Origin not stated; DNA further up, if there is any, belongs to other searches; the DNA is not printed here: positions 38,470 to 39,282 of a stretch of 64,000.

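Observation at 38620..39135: Sigma-70 region-2-only ORF translationally coupled between dnaG and rpoD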

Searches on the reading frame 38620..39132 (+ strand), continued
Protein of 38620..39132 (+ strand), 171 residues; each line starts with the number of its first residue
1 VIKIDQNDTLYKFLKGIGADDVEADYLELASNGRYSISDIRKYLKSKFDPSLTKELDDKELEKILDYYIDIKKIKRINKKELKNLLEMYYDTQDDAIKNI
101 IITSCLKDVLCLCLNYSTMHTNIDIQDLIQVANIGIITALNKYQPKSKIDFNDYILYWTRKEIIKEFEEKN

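Call 26: fold_search(model_id=the predicted structure, library=viral)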
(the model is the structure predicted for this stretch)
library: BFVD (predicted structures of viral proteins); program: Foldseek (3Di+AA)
matches with E <= 10: 176; with E <= 0.001: 0
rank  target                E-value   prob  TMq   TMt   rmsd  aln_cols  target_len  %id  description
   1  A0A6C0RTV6            2.2e-03  1.00  0.53  0.17   1.8       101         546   22  (no name in the UniProt tables at hand)
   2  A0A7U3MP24            6.6e-03  1.00  0.54  0.22   4.6       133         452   14  (no name in the UniProt tables at hand)
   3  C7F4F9                8.5e-03  1.00  0.50  0.31   2.8       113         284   15  (no name in the UniProt tables at hand)
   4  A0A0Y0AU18            9.9e-03  1.00  0.49  0.18   2.5       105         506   19  Sporulation sigma factor SigF [Bacillus phage Eldridge]
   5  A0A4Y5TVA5            1.4e-02  1.00  0.55  0.24   3.8       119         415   18  RNA polymerase sigma factor [Vibrio phage VAP7]
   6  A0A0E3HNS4            2.1e-02  1.00  0.50  0.37   2.2        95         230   22  Subfamily RNA polymerase sigma-70 subunit [Synechococcus phage ACG-2014f]
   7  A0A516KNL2            3.0e-02  1.00  0.46  0.24   3.0        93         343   15  (no name in the UniProt tables at hand)
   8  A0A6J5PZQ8            3.2e-02  1.00  0.45  0.39   1.9        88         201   16  Sigma70-ECF, RNA polymerase sigma factor, sigma-70 family [uncultured Caudovirales phage]
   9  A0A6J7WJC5            3.2e-02  1.00  0.48  0.36   9.5       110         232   18  FliA DNA-directed RNA polymerase specialized sigma subunit [uncultured Caudovirales phage]
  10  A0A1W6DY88            3.2e-02  1.00  0.42  0.18   3.6       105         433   24  Putative RNA polymerase sigma factor [Aeromonas phage phiA8-29]
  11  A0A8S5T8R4            3.7e-02  1.00  0.45  0.28   3.4       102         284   24  DNA directed RNA polymerase subunit [Myoviridae sp. ctQQg4]
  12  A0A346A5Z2            4.3e-02  1.00  0.48  0.37   1.6        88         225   27  (no name in the UniProt tables at hand)
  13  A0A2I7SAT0            5.3e-02  0.92  0.40  0.18  16.8       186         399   19  (no name in the UniProt tables at hand)
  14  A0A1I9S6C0            5.5e-02  1.00  0.46  0.39   2.8        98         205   17  (no name in the UniProt tables at hand)
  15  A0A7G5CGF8            6.8e-02  1.00  0.45  0.34   3.5       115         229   16  (no name in the UniProt tables at hand)
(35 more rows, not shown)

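Call 39: search_protein_representatives(alignment_id=A1)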
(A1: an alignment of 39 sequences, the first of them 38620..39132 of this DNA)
Query: 39 sequences, 173 profile positions. Proteins with E-value up to 0.001 (for the whole library): 14735; up to 1e-10: 139; up to 1e-30: 13. The best 150 are listed.
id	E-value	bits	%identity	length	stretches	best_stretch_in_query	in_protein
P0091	2.6e-79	281.5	-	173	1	1-173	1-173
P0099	2.6e-67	242.5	-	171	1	1-171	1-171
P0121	3.0e-49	183.7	-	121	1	1-120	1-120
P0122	4.2e-48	180.0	-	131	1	42-171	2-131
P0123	4.6e-48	179.8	-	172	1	1-173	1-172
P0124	1.4e-44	168.5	-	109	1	65-173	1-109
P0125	1.2e-42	162.1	-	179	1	1-169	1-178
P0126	1.2e-40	155.7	-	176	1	1-169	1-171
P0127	1.3e-40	155.6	-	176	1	3-169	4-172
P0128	1.5e-40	155.4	-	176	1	1-171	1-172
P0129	1.2e-38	149.1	-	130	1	83-173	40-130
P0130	5.3e-34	134.0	-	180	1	2-171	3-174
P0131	9.0e-33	130.0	-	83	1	92-173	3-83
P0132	9.1e-30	120.2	-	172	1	1-167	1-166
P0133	1.6e-29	119.5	-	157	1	53-169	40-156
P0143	2.6e-15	73.2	-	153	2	99-171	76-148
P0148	6.2e-14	68.7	-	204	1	64-169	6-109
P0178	6.3e-12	62.2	-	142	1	64-172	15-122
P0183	8.1e-12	61.8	-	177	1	60-171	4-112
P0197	1.5e-11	60.9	-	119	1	67-172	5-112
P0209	2.9e-11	60.0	-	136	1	46-166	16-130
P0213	3.8e-11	59.6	-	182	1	62-170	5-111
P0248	9.2e-11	58.4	-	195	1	67-166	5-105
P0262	1.2e-10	58.0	-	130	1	50-163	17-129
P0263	1.2e-10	57.9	-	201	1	50-170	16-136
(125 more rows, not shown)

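Call 42: find_homologous_proteins(query=A4, max_evalue=1e-10)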
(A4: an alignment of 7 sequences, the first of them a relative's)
Query A4 (7 sequences) (179 aa, profile of the alignment): 246 proteins with E <= 1e-10 among 2145 candidates; the best 120 are listed.
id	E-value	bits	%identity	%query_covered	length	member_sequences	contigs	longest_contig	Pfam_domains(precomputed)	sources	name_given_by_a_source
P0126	1.8e-65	238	36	98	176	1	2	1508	PF04542.21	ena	-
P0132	6.9e-63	230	30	94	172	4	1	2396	-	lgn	-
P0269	4.2e-62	227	37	98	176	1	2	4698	PF04542.21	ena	-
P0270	9.8e-62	226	39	98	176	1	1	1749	PF04542.21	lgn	-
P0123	3.1e-61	224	44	96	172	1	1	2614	PF04542.21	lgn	-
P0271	3.7e-60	221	38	98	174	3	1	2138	PF04542.21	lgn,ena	-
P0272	1.3e-59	219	38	98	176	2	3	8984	PF04542.21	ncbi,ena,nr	ncbi:MAG: hypothetical protein IJA72_04745 [Clostridia bacterium]|nr:hypothetical protein [Clostridi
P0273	1.8e-59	219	37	98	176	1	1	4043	PF04542.21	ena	-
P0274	1.1e-58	216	39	98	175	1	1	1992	PF04542.21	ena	-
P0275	1.9e-58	215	37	98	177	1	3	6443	PF04542.21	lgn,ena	-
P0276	5.0e-58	214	38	98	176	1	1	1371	PF04542.21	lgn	-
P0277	6.1e-58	214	36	98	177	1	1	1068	PF04542.21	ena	-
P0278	6.5e-58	213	38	98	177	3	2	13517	PF04542.21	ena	-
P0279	6.8e-58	213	37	98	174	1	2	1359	PF04542.21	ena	-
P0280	1.1e-57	213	34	98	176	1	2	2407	PF04542.21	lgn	-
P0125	2.1e-56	209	100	100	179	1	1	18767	PF04542.21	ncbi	-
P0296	2.4e-56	208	35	98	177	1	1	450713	PF04542.21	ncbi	-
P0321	7.5e-55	203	29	98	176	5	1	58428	PF04542.21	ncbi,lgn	-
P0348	1.1e-53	200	41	99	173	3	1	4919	PF04542.21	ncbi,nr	ncbi:MAG: sigma-70 family RNA polymerase sigma factor [Clostridia bacterium]|nr:sigma-70 family RNA 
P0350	1.3e-53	200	38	98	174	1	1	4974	PF04542.21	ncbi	ncbi:MAG: sigma factor [Clostridia bacterium]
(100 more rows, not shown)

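Call 43: find_encoding_contigs(protein=P0296, flank=5000, max_places=1)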
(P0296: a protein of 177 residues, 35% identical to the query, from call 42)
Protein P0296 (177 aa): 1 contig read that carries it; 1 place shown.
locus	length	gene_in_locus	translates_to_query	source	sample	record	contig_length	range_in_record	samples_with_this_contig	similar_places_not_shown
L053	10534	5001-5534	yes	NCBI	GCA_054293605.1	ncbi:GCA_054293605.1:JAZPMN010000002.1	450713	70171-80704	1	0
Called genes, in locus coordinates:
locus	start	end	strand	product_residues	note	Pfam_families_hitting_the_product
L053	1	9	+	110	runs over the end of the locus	PF04327:Peptidase_Prp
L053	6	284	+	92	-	PF01016:Ribosomal_L27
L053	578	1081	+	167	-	-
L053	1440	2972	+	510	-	PF13365:Trypsin_2, PF00089:Trypsin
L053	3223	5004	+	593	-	PF01807:Zn_ribbon_DnaG, PF08275:DNAG_N, PF10410:DnaB_bind (faint), PF01751:Toprim, PF13155:Toprim_2, PF13362:Toprim_3 (weak), PF13662:Toprim_4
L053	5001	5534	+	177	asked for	PF04542:Sigma70_r2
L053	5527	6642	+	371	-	PF00140:Sigma70_r1_2, PF04542:Sigma70_r2, PF04539:Sigma70_r3, PF04545:Sigma70_r4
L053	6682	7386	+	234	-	-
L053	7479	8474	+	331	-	-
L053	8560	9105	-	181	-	PF13406:SLT_2 (faint), PF01464:SLT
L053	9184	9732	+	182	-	-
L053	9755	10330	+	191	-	PF00300:His_Phos_1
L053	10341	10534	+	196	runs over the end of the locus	PF03193:RsgA_GTPase (weak), PF00009:GTP_EFTU (faint), PF00071:Ras (faint), PF01926:MMR_HSR1, PF02421:FeoB_N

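Call 44: find_encoding_contigs(protein=P0321, flank=5000, max_places=1)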
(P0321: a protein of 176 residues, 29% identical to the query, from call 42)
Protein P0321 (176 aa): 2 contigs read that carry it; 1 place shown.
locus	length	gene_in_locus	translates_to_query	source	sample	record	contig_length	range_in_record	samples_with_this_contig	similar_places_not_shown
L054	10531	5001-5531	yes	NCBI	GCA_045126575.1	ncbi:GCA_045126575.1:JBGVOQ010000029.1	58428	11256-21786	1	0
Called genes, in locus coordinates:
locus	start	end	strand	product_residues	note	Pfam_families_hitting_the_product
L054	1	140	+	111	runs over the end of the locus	PF04327:Peptidase_Prp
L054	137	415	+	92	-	PF01016:Ribosomal_L27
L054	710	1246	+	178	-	-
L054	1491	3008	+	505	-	PF13365:Trypsin_2, PF00089:Trypsin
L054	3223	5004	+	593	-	PF01807:Zn_ribbon_DnaG, PF08275:DNAG_N, PF01751:Toprim, PF13155:Toprim_2, PF13362:Toprim_3 (weak), PF13662:Toprim_4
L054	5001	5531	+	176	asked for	PF04542:Sigma70_r2 (weak)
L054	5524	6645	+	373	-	PF00140:Sigma70_r1_2, PF04542:Sigma70_r2, PF04539:Sigma70_r3, PF04545:Sigma70_r4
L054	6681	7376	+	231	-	-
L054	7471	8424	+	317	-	-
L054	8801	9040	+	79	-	-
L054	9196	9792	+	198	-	PF03193:RsgA_GTPase (weak), PF00009:GTP_EFTU (faint), PF00071:Ras (faint), PF01926:MMR_HSR1, PF02421:FeoB_N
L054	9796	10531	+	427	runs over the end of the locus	PF00817:IMS, PF11799:IMS_C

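Call 45: find_encoding_contigs(protein=P0125, flank=5000, max_places=1)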
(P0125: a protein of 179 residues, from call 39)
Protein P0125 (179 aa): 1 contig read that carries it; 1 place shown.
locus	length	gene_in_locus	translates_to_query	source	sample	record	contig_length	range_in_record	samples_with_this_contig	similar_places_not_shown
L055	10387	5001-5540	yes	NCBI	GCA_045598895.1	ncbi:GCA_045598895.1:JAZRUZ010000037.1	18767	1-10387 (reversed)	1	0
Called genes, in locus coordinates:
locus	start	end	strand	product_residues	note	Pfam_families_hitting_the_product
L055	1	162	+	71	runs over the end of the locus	PF13560:HTH_31, PF12844:HTH_19, PF13443:HTH_26 (weak), PF01381:HTH_3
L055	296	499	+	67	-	PF12844:HTH_19, PF13560:HTH_31 (weak), PF01381:HTH_3, PF13443:HTH_26 (weak)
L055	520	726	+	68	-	PF12844:HTH_19, PF13560:HTH_31, PF01381:HTH_3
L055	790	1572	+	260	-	-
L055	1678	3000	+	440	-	PF00535:Glycos_transf_2, PF13641:Glyco_tranf_2_3, PF13704:Glyco_tranf_2_4 (weak), PF13632:Glyco_trans_2_3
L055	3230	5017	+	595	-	PF01807:Zn_ribbon_DnaG, PF08275:DNAG_N, PF01751:Toprim, PF13155:Toprim_2, PF13362:Toprim_3, PF13662:Toprim_4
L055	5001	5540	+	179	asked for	PF04542:Sigma70_r2 (weak)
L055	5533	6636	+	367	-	PF00140:Sigma70_r1_2, PF04542:Sigma70_r2, PF04539:Sigma70_r3, PF04545:Sigma70_r4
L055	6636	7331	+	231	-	PF02591:Zn_ribbon_9 (weak)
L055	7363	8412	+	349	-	-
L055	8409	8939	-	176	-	PF01464:SLT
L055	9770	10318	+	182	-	PF04542:Sigma70_r2 (weak)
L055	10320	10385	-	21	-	?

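Call 46: find_encoding_contigs(protein=P0132, flank=5000, max_places=1)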
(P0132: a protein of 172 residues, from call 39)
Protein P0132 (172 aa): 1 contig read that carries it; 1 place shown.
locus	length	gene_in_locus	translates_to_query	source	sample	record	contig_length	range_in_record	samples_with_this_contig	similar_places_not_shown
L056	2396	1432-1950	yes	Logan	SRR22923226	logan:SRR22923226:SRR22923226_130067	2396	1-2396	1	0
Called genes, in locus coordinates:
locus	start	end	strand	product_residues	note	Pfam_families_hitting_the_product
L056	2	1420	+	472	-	?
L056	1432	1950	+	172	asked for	-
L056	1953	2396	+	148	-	?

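Call 48: search_protein_families(library=phrogs, proteins=[window:38620-39132:+], max_evalue=0.1)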
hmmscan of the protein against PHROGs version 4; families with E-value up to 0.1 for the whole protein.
window:38620-39132:+ (171 aa): 3 families
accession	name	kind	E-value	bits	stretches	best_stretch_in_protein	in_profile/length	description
phrog_351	-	transcription regulation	2.5e-10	40.6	1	55-169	464-577/928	RNA polymerase sigma factor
phrog_30462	-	unknown function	0.039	15.4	1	32-118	7-82/95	-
phrog_22884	-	head and packaging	0.054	14.1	1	76-131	33-80/256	virion structural protein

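Call 49: search_protein_families(library=padloc, proteins=[window:38620-39132:+], max_evalue=0.1)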
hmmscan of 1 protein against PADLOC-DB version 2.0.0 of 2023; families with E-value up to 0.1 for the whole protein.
window:38620-39132:+ (171 aa): 1 family
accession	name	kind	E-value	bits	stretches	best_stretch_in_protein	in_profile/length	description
PDLC02203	MzaA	-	9.7e-08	28.7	1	86-165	420-496/683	-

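Call 50: find_related_loci(query=A1, collection=viral_contigs, flank=3000)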
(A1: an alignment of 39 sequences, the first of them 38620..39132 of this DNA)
Query A1 (171 aa) in viral_contigs; peptide patterns used: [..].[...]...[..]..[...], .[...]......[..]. (x = any residue, [..] = any of these).
50 stretches matched a pattern, but none encodes a relative of the query by tblastn (E <= 1e-3).

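Call 72: search_protein_families(library=pfam, proteins=[P0143, P0148, P0178, P0183, P0197, P0209, P0213, P0262, P0263, P0248], max_evalue=0.001)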
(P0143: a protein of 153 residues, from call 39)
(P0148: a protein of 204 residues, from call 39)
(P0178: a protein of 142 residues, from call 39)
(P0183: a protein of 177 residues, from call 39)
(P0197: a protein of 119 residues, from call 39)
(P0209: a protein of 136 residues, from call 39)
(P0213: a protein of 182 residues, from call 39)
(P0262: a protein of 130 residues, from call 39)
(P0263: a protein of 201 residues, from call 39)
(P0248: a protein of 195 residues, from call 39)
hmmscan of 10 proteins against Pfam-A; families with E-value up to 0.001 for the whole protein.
P0143 (153 aa): 0 families

P0148 (204 aa): 2 families
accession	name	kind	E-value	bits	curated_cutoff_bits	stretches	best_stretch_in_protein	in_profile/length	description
PF04542.20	Sigma70_r2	-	1.7e-17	63.4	24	1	43-105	1-63/71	Sigma-70 region 2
PF04545.22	Sigma70_r4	-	5.9e-08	32.5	24.1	1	150-199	2-49/50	Sigma-70, region 4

P0178 (142 aa): 1 family
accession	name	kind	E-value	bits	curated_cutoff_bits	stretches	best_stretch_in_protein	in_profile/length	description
PF04542.20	Sigma70_r2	-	8.1e-12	45.2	24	1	51-121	1-69/71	Sigma-70 region 2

P0183 (177 aa): 1 family
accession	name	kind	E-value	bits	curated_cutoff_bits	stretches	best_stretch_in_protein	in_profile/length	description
PF04542.20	Sigma70_r2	-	4.3e-20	71.7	24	1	44-113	1-70/71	Sigma-70 region 2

P0197 (119 aa): 1 family
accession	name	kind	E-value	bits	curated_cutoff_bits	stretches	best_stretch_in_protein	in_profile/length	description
PF04542.20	Sigma70_r2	-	3.9e-16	59.1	24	1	38-111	1-69/71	Sigma-70 region 2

P0209 (136 aa): 2 families
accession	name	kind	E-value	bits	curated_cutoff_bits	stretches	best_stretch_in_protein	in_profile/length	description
PF04542.20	Sigma70_r2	-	2.3e-16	59.8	24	1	65-131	1-65/71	Sigma-70 region 2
PF00140.25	Sigma70_r1_2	-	2.2e-06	27.9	22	1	30-57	5-32/34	Sigma-70 factor, region 1.2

P0213 (182 aa): 2 families
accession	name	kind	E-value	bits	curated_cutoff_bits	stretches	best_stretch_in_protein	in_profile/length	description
PF04542.20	Sigma70_r2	-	1.5e-21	76.4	24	1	45-113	2-70/71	Sigma-70 region 2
PF00140.25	Sigma70_r1_2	-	5e-12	46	22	1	8-37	3-32/34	Sigma-70 factor, region 1.2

P0262 (130 aa): 1 family
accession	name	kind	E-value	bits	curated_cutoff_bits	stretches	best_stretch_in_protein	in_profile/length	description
PF04542.20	Sigma70_r2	-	1.3e-19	70.1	24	1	68-129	1-61/71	Sigma-70 region 2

P0263 (201 aa): 2 families
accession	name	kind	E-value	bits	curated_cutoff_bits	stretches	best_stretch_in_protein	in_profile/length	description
PF04542.20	Sigma70_r2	-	7.7e-23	80.5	24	1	70-139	2-71/71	Sigma-70 region 2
PF04539.22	Sigma70_r3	-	8.9e-15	55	25.3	1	150-201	3-54/78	Sigma-70 region 3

P0248 (195 aa): 3 families
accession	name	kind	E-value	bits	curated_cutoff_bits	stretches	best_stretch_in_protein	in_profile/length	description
PF04542.20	Sigma70_r2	-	6e-15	55.2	24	1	39-107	1-66/71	Sigma-70 region 2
PF04545.22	Sigma70_r4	-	4.5e-11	42.5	24.1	1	139-190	1-49/50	Sigma-70, region 4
PF08281.18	Sigma70_r4_2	-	0.00017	21.6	25.7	1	135-189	3-54/54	Sigma-70, region 4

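Call 75: list_cluster_members(proteins=[P0053, P0348, P0350, P0272, P0029, P0296])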
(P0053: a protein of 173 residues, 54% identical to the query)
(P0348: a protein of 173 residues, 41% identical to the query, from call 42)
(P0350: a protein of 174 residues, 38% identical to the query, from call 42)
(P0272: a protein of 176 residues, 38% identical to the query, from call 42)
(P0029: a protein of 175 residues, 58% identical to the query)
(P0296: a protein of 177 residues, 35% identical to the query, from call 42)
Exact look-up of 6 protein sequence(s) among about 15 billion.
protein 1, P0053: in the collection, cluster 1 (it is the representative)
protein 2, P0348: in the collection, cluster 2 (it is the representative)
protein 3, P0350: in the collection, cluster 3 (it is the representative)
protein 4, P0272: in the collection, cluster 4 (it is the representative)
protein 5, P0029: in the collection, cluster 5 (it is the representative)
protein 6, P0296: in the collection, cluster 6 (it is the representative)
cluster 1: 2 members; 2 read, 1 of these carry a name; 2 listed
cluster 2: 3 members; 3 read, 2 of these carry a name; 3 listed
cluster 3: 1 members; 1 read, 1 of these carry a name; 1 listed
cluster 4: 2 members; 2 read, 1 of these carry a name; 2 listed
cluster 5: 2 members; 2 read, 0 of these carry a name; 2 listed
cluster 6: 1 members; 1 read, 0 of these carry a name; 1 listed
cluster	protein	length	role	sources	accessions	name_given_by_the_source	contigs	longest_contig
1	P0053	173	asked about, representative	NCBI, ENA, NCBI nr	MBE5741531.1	MAG: hypothetical protein E7351_03300 [Clostridiales bacterium] | hypothetical protein [Clostridiales bacterium]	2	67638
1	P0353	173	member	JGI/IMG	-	-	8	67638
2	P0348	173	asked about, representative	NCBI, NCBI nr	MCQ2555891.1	MAG: sigma-70 family RNA polymerase sigma factor [Clostridia bacterium] | sigma-70 family RNA polymerase sigma factor [Clostridia bacterium]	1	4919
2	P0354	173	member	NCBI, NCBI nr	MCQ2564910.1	MAG: sigma-70 family RNA polymerase sigma factor [Clostridia bacterium] | sigma-70 family RNA polymerase sigma factor [Clostridia bacterium]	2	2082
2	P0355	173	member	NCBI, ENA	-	-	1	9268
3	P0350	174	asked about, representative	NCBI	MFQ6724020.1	MAG: sigma factor [Clostridia bacterium]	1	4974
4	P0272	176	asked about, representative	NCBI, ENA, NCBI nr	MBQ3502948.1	MAG: hypothetical protein IJA72_04745 [Clostridia bacterium] | hypothetical protein [Clostridia bacterium]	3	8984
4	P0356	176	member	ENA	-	-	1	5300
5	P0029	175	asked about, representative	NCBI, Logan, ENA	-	-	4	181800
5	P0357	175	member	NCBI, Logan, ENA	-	-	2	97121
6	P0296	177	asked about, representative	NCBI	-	-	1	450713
